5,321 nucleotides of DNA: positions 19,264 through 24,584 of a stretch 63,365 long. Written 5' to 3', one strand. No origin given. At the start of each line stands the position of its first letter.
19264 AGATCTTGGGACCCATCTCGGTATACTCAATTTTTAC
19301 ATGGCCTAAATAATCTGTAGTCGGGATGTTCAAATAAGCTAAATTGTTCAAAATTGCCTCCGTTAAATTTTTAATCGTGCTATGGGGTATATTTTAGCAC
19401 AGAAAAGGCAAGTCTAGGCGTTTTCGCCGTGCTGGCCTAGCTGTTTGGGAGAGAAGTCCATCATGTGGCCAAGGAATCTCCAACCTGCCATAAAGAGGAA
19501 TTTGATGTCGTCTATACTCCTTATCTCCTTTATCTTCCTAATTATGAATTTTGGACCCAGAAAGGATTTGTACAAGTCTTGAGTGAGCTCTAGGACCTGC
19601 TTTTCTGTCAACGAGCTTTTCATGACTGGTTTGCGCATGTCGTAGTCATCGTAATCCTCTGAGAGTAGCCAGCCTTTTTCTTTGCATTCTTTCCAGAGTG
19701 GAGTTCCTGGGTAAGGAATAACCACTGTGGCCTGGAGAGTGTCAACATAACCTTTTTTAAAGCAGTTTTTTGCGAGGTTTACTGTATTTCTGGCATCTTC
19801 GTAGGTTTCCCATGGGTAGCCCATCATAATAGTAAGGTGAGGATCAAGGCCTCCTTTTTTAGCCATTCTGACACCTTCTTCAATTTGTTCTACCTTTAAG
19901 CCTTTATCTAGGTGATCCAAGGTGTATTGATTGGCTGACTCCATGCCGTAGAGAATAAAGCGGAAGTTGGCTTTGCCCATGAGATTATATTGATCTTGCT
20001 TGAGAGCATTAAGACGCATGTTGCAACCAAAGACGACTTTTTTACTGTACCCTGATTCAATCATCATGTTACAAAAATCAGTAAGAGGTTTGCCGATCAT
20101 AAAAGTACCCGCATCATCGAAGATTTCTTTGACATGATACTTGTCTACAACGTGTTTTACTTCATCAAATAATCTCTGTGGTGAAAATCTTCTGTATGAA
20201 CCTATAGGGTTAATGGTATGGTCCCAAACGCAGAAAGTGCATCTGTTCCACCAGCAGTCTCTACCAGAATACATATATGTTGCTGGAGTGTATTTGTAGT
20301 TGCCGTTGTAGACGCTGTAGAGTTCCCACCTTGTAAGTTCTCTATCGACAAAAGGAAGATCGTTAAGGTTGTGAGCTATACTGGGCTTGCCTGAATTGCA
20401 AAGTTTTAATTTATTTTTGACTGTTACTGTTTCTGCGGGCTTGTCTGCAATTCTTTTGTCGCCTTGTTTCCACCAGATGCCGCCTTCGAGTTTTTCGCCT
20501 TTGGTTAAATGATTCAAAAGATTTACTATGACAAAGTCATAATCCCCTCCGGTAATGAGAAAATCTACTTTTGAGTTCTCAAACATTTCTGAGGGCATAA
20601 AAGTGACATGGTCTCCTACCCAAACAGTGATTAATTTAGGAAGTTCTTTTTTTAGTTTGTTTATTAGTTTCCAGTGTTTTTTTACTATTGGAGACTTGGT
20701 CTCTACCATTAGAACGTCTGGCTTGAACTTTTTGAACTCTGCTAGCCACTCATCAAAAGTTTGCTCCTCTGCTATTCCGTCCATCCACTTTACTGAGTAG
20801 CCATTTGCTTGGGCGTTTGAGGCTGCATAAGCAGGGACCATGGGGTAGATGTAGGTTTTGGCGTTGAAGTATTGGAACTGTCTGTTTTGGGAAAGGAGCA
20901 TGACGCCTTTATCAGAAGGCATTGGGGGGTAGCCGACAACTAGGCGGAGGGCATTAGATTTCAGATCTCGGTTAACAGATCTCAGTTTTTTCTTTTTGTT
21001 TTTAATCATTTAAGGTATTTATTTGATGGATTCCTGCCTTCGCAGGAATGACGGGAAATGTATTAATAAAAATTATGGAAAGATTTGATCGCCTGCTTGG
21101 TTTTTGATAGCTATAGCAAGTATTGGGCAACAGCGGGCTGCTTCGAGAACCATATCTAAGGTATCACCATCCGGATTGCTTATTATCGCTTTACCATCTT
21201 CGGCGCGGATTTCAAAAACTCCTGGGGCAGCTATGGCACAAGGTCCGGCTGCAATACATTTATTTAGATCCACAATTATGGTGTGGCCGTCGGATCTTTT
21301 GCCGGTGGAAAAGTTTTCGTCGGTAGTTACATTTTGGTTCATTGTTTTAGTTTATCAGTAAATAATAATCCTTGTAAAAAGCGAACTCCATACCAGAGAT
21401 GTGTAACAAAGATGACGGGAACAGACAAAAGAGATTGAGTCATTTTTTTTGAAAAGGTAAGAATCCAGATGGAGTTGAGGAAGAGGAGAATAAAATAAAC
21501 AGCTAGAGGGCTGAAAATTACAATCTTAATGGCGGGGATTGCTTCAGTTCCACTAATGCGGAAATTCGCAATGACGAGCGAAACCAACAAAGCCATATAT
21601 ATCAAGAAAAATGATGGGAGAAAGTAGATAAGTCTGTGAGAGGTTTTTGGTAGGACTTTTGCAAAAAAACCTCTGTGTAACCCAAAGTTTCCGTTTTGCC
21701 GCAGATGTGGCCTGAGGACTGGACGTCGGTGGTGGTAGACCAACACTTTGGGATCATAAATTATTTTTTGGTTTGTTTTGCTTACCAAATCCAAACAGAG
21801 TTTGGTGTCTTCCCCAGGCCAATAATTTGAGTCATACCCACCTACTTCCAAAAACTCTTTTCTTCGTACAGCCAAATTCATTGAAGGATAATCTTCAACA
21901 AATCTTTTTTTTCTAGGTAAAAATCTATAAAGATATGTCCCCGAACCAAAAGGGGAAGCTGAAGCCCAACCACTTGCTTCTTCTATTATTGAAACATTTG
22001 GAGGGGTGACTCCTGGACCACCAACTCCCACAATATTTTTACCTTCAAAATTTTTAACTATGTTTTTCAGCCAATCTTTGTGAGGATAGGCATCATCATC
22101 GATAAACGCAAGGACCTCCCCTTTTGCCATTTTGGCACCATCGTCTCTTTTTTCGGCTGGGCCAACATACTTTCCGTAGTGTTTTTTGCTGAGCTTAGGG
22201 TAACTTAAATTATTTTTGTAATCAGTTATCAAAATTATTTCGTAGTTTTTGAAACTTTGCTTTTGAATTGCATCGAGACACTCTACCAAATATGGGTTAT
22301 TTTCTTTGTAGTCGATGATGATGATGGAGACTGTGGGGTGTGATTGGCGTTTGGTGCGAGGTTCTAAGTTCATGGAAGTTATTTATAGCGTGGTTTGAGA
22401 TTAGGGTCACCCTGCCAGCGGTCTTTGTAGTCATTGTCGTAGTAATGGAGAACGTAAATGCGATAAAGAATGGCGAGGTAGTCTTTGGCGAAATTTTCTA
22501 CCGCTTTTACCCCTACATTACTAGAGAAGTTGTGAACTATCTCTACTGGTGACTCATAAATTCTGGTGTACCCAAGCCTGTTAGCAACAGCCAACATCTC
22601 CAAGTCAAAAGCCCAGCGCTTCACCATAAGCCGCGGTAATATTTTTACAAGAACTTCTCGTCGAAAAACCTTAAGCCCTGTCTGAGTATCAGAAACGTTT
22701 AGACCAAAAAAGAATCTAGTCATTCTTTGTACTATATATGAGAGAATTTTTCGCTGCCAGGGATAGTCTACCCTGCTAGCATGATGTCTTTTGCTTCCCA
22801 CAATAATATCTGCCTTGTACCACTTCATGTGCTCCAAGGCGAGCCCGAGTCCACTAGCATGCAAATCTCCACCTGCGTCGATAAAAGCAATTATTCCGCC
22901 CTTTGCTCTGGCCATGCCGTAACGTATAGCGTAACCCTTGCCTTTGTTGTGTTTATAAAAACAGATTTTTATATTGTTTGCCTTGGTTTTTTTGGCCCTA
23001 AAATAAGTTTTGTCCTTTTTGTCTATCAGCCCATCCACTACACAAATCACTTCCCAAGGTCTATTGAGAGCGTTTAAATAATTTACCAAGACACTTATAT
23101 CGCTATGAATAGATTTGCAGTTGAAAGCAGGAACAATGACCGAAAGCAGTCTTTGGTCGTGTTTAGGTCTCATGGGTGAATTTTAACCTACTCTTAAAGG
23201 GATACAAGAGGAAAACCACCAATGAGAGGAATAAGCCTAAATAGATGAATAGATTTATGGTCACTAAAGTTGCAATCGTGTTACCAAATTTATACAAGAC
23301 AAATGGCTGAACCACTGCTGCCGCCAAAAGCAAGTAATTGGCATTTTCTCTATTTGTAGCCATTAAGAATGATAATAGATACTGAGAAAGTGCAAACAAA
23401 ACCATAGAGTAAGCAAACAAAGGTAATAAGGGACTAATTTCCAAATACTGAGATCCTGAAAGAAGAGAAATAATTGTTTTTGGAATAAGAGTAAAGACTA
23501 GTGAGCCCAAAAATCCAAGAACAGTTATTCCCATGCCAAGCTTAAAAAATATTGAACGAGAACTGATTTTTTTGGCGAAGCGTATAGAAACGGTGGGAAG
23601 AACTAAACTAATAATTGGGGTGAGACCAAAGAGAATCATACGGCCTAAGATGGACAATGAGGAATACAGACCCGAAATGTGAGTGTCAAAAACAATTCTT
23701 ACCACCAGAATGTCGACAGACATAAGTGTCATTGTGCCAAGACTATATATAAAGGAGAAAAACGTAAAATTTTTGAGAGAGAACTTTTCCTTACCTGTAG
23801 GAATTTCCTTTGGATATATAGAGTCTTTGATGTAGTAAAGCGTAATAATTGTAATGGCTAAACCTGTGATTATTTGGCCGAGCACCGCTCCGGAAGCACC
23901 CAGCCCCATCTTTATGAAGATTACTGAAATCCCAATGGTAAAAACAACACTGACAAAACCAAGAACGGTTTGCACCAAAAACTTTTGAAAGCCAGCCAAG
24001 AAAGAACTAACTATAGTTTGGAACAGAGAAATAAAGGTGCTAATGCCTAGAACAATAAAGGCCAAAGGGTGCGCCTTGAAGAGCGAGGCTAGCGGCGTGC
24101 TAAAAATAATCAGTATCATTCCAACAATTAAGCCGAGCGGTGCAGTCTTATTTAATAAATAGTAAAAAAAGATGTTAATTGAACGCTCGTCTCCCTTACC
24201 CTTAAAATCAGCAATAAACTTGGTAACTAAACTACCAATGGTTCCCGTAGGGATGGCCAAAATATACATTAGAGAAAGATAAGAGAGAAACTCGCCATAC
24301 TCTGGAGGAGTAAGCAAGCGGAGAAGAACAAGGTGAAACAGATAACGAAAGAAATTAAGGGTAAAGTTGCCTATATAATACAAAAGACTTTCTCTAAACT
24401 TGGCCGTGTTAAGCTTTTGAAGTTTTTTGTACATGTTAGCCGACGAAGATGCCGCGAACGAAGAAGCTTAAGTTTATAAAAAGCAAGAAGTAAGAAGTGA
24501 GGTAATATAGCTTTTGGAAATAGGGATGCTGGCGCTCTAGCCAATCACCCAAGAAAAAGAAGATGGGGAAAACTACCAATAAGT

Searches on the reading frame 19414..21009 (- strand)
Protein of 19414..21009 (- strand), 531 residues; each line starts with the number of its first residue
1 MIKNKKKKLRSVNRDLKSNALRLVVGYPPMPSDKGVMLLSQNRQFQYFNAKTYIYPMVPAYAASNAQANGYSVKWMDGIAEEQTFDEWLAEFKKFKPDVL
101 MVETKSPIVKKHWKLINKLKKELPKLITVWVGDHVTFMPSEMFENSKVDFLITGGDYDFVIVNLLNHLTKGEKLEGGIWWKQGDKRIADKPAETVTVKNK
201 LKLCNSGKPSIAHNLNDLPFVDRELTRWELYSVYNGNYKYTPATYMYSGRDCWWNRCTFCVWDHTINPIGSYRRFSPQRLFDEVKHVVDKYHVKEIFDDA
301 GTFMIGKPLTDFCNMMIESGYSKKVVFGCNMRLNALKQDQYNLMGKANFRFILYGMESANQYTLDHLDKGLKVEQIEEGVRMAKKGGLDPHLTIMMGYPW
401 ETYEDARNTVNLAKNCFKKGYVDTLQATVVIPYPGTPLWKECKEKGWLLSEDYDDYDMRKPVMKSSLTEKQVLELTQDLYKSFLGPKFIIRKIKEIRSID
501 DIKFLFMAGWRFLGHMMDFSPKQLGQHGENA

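Call 15: search_protein_families(library=pfam, proteins=[window:19414-21009:-], max_evalue=0.001)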
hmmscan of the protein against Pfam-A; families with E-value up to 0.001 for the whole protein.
window:19414-21009:- (531 aa): 2 families
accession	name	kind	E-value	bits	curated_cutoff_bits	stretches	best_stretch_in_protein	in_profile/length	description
PF04055.27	Radical_SAM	-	4e-15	56.8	29.5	1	250-412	5-165/166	Radical SAM superfamily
PF02310.24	B12-binding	-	1.8e-07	31.5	32.1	1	52-154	10-111/121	B12 binding domain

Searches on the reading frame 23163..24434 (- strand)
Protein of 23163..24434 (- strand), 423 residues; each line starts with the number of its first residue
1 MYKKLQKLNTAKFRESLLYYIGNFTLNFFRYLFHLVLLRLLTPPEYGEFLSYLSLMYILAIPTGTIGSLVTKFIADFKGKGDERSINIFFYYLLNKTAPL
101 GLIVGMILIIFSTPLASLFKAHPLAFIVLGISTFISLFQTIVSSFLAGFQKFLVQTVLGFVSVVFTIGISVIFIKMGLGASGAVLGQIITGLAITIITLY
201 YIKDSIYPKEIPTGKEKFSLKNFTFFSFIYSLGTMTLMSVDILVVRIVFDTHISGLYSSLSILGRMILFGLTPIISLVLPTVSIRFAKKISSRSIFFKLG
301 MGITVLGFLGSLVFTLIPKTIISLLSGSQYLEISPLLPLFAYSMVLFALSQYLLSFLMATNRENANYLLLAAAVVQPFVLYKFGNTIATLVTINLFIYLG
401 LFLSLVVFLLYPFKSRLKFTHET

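Call 15: search_protein_families(library=pfam, proteins=[window:23163-24434:-], max_evalue=0.001)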
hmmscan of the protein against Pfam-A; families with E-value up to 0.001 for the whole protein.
window:23163-24434:- (423 aa): 1 family
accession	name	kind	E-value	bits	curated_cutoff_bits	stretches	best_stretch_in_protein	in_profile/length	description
PF01943.22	Polysacc_synt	-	1.4e-06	28.4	28.2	1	17-283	6-271/274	Polysaccharide biosynthesis protein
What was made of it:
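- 21339..26509 (-): Conserved downstream block in the same run: GT4 (25487-26509), a 355-aa multi-TM protein (24436-25503), a MOP/Wzx-type flippase (23163-24434), a GT2 resembling polyprenyl-phosphate sugar synthases (22379-23173), and a GT2 (21339-22373). Pfam (call 15).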
